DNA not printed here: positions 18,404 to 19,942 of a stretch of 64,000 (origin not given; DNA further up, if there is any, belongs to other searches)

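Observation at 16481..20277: Rrf2 - non-canonical radical-SAM-like - Crp/Fnr - FAD oxidoreductase operon of unknown function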

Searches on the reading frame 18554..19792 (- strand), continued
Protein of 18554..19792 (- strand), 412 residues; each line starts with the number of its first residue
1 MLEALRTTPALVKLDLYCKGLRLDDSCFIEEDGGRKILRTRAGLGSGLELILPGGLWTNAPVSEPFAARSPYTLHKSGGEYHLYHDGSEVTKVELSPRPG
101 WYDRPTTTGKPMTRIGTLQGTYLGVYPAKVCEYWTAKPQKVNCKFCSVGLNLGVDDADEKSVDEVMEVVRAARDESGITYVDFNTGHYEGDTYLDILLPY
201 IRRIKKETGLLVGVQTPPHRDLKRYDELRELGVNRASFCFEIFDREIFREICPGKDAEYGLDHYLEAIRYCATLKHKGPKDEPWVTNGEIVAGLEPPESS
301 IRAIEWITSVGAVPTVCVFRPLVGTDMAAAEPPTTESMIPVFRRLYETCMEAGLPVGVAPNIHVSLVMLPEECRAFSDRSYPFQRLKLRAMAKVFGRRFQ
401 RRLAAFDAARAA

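Call 31: find_encoding_contigs(protein=P0004, flank=6000, max_places=2)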
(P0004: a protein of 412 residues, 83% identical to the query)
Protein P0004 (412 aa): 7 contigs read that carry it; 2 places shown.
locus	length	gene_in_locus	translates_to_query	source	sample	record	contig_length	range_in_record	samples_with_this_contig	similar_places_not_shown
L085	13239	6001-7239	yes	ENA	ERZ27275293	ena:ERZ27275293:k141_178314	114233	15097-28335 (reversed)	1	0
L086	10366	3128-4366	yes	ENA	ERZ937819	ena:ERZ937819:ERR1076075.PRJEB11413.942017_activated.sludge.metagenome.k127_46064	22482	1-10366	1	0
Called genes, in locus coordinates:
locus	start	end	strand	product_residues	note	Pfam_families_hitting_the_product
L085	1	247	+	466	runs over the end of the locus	PF00037:Fer4 (faint), PF12797:Fer4_2 (faint), PF12800:Fer4_4 (faint), PF12837:Fer4_6 (faint), PF13237:Fer4_10 (faint), PF12838:Fer4_7, PF01855:POR_N, PF17147:PFOR_II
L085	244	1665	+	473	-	PF02775:TPP_enzyme_C, PF01558:POR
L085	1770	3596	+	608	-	PF00501:AMP-binding, PF23562:AMP-binding_C_3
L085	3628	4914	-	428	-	PF00999:Na_H_Exchanger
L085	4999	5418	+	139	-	PF00034:Cytochrom_C, PF13442:Cytochrome_CBB3 (weak)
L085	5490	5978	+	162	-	PF02082:Rrf2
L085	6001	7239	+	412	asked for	PF04055:Radical_SAM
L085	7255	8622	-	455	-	PF13439:Glyco_transf_4 (weak), PF13579:Glyco_trans_4_4, PF13692:Glyco_trans_1_4, PF13524:Glyco_trans_1_2 (weak)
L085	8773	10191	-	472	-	-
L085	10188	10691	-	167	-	-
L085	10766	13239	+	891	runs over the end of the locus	PF01364:Peptidase_C25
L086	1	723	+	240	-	?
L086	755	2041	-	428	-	PF00999:Na_H_Exchanger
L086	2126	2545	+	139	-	PF00034:Cytochrom_C, PF13442:Cytochrome_CBB3 (weak)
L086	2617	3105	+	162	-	PF02082:Rrf2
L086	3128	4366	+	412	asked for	PF04055:Radical_SAM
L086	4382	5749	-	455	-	PF13439:Glyco_transf_4 (weak), PF13579:Glyco_trans_4_4, PF13692:Glyco_trans_1_4, PF13524:Glyco_trans_1_2 (weak)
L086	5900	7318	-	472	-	-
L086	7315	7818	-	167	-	-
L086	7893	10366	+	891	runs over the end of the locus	PF01364:Peptidase_C25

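Call 32: predict_structure(alignment_id=A1)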
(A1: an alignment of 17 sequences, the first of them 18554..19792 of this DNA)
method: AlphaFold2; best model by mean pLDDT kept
length: 412 residues; sequences in the alignment: 17
mean_pLDDT: 73.6   pTM: 0.80
mean pLDDT of the five models: 73.6, 72.5, 67.4, 61.0, 58.0
residues with pLDDT >= 90: 76; 70-90: 202; 50-70: 78; < 50: 56
segments of 3 or more residues with pLDDT < 50: 31-35, 39-44, 120-148, 356-369
pLDDT, mean of each block of 10 residues (from residue 1): 85 86 79 49 58 73 85 91 95 79 86 70 29 24 37 67 90 74 67 86 86 81 91 83 86 71 92 82 76 88 93 80 73 90 83 54 38 75 72 53 60 61
secondary structure, 60 per line:
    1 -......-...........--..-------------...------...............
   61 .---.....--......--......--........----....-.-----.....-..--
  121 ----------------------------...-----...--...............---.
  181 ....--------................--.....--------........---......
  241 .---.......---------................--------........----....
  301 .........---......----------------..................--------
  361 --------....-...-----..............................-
elements in order: H2-7 H9-19 E37-39 E46-52 E56-61 H65-69 E72-77 E80-85 E88-95 H100-103 H112-115 E149-151 H162-176 E180-184 H193-208 E211-215 H224-231 E235-241 H245-251 H261-276 E285-292 H297-309 E313-318 H335-352 H369-372 H382-411

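Call 33: search_protein_representatives(protein=window:18554-19792:-)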
Query: 412 residues. Proteins with E-value up to 0.001 (for the whole library): 1325; up to 1e-10: 679; up to 1e-30: 140. The best 150 are listed.
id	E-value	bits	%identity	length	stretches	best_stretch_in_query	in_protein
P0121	6.5e-219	743.6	77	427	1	1-409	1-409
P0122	9.7e-164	561.8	61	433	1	6-405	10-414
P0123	1.6e-133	462.2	77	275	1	148-408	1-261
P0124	1.7e-133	462.1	80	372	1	85-328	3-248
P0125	1.4e-122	426.2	77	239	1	5-240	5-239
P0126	1.5e-118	413.0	66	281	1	58-331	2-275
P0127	2.8e-117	408.7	67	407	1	7-264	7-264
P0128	1.0e-114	400.3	68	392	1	42-303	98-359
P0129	2.2e-114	399.2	53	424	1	5-403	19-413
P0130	3.6e-112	391.9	49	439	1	10-401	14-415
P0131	8.5e-105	367.6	82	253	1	3-197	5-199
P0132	4.0e-104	365.4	44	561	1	6-410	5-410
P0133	1.1e-101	357.4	46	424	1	6-411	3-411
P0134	1.3e-101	357.1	46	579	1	9-395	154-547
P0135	1.6e-100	353.6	47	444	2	1-260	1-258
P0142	1.7e-88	313.9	44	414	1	3-407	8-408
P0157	4.8e-65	236.7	36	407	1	8-380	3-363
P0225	1.4e-35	139.6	31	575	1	45-391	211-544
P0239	1.5e-33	132.9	27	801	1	10-357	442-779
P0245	5.6e-33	131.0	29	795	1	11-357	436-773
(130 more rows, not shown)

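Call 37: search_protein_families(library=pfam, proteins=[P0132, P0134, P0239, P0225, P0245, P0122, P0157], max_evalue=0.01)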
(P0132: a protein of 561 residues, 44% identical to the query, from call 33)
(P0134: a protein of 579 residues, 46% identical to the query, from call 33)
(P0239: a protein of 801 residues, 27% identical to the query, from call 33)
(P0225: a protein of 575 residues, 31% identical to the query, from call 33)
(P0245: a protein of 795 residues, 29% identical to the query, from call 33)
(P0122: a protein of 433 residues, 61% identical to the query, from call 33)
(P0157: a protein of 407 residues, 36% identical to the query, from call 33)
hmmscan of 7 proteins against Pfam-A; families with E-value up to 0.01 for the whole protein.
P0132 (561 aa): 1 family
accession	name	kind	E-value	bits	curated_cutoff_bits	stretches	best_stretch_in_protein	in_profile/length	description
PF04055.27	Radical_SAM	-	0.00045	20.9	29.5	1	142-251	9-116/166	Radical SAM superfamily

P0134 (579 aa): 0 families

P0239 (801 aa): 3 families
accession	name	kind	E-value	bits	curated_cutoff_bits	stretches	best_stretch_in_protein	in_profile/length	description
PF02655.19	ATP-grasp_3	-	1.2e-11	45.4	23.2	1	120-296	2-160/160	ATP-grasp domain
PF04055.27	Radical_SAM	-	1.2e-07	32.5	29.5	1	570-714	9-149/166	Radical SAM superfamily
PF14397.11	ATPgrasp_ST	-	2e-05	24.4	31.4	1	109-212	9-117/278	Sugar-transfer associated ATP-grasp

P0225 (575 aa): 2 families
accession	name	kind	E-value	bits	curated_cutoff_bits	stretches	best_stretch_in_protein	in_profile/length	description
PF14464.11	Prok-JAB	-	3.5e-20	72.4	25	1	8-140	2-112/114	Prokaryotic homologs of the JAB domain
PF04055.27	Radical_SAM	-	1.6e-07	32.1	29.5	1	290-450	2-152/166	Radical SAM superfamily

P0245 (795 aa): 3 families
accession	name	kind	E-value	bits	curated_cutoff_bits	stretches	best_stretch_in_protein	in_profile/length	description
PF04055.27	Radical_SAM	-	9.2e-11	42.6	29.5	1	560-710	10-152/166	Radical SAM superfamily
PF02655.19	ATP-grasp_3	-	2.5e-10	41.1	23.2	1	115-291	2-160/160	ATP-grasp domain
PF14397.11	ATPgrasp_ST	-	0.0081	15.8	31.4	0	258-291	225-258/278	Sugar-transfer associated ATP-grasp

P0122 (433 aa): 1 family
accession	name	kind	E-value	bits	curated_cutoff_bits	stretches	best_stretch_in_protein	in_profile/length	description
PF04055.27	Radical_SAM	-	7.7e-06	26.6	29.5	1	149-280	9-137/166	Radical SAM superfamily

P0157 (407 aa): 1 family
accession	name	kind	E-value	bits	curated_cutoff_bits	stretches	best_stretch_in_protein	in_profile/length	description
PF04055.27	Radical_SAM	-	8.4e-10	39.5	29.5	1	132-289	10-162/166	Radical SAM superfamily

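Call 39: find_encoding_contigs(protein=P0122, flank=6000, max_places=3)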
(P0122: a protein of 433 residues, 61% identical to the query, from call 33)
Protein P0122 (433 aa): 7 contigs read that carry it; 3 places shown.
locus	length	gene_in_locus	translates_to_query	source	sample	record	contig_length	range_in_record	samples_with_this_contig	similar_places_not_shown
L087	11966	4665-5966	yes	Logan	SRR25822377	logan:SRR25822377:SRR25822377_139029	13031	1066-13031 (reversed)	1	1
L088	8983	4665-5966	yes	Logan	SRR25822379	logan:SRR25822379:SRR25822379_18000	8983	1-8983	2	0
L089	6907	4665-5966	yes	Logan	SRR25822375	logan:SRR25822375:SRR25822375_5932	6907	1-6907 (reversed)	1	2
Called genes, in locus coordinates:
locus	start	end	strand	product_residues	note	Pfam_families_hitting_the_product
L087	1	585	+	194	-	?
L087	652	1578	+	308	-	PF00578:AhpC-TSA (weak), PF02630:SCO1-SenC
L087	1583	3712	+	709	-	PF00033:Cytochrome_B, PF13631:Cytochrom_B_N_2, PF00037:Fer4 (faint), PF12838:Fer4_7 (weak), PF13187:Fer4_9 (weak), PF13237:Fer4_10 (faint), PF14697:Fer4_21 (faint), PF02662:FlpD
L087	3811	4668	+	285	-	PF01040:UbiA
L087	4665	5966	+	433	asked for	PF04055:Radical_SAM (weak)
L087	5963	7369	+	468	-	PF01212:Beta_elim_lyase, PF01041:DegT_DnrJ_EryC1 (weak)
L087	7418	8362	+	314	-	PF13620:CarboxypepD_reg (faint)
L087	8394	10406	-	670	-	PF00989:PAS (weak), PF13188:PAS_8 (weak), PF13426:PAS_9 (weak), PF00989:PAS, PF12860:PAS_7, PF00512:HisKA, PF02518:HATPase_c, PF00072:Response_reg, +2 more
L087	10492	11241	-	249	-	-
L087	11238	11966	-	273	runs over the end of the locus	PF03781:FGE-sulfatase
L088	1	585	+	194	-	?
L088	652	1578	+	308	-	PF00578:AhpC-TSA (weak), PF02630:SCO1-SenC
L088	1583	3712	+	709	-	PF00033:Cytochrome_B, PF13631:Cytochrom_B_N_2, PF00037:Fer4 (faint), PF12838:Fer4_7 (weak), PF13187:Fer4_9 (weak), PF13237:Fer4_10 (faint), PF14697:Fer4_21 (faint), PF02662:FlpD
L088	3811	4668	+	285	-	PF01040:UbiA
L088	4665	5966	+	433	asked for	PF04055:Radical_SAM (weak)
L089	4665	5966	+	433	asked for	PF04055:Radical_SAM (weak)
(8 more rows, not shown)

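Call 40: find_encoding_contigs(protein=P0133, flank=6000, max_places=3)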
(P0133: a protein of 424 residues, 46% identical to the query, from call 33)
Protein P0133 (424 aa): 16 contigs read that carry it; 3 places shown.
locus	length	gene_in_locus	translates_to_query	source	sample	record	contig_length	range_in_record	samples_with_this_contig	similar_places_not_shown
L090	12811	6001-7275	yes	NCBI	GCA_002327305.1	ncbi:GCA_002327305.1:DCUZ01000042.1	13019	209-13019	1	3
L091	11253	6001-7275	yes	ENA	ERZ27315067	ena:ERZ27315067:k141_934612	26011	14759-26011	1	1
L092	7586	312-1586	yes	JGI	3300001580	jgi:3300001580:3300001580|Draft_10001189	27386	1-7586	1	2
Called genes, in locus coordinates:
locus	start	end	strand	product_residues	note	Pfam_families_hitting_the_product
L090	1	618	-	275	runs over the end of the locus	?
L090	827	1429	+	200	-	-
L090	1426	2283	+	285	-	PF00288:GHMP_kinases_N, PF08544:GHMP_kinases_C (weak)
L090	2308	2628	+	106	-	PF04026:SpoVG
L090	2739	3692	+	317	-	PF13793:Pribosyltran_N, PF00156:Pribosyltran, PF14572:Pribosyl_synth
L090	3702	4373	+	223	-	PF01386:Ribosomal_L25p, PF14693:Ribosomal_TL5_C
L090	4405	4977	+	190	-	PF01195:Pept_tRNA_hydro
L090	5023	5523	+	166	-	PF04392:ABC_sub_bind (weak)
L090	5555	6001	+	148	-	-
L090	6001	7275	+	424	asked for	-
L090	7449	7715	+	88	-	-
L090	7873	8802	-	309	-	PF02511:Thy1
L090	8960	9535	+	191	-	PF00210:Ferritin (weak), PF02915:Rubrerythrin, PF23458:DUF7130 (weak), PF21349:RUBY_RBDX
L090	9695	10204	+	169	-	PF00578:AhpC-TSA, PF08534:Redoxin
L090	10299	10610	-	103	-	-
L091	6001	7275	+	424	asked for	-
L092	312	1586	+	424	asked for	-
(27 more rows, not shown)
